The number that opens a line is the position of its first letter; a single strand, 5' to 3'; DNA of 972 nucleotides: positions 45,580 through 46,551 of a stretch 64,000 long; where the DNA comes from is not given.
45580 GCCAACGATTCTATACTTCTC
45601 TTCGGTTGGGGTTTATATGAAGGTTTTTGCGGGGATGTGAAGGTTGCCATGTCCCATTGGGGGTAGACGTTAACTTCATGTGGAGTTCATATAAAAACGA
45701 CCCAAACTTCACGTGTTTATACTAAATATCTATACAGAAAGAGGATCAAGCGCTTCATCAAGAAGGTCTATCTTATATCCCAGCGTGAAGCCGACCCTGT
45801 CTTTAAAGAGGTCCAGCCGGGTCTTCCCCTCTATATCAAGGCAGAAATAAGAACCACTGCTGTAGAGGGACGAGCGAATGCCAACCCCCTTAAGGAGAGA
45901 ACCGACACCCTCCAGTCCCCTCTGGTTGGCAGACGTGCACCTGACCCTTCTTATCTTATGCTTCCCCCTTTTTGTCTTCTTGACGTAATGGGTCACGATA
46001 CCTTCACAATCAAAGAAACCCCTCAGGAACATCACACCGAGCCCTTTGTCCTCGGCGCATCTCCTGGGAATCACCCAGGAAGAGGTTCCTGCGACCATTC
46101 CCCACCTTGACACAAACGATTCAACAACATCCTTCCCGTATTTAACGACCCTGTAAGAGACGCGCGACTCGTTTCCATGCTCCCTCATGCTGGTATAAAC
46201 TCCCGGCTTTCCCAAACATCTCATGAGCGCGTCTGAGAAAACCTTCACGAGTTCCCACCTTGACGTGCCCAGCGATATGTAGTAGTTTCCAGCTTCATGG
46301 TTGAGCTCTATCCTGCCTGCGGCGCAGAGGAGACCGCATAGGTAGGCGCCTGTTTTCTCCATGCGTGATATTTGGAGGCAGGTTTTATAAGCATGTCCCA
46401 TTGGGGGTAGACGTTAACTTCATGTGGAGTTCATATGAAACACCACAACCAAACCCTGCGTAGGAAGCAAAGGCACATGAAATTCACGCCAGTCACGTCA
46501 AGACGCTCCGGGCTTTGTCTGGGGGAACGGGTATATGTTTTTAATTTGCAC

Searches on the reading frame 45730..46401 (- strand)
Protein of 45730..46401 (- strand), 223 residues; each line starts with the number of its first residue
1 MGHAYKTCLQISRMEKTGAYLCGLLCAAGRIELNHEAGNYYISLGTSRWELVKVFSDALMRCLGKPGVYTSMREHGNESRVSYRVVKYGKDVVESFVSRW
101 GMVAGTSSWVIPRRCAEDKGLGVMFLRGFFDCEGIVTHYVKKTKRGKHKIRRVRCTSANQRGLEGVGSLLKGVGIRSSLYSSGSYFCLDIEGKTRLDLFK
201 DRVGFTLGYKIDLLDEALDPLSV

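Call 50: search_protein_families(library=pfam, proteins=[window:45730-46401:-], max_evalue=0.0001)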
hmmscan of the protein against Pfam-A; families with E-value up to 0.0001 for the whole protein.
window:45730-46401:- (223 aa): 1 family
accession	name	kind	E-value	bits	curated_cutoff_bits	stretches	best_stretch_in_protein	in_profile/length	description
PF14528.11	LAGLIDADG_3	-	6e-15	55.7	22.5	1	124-204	5-82/82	LAGLIDADG-like domain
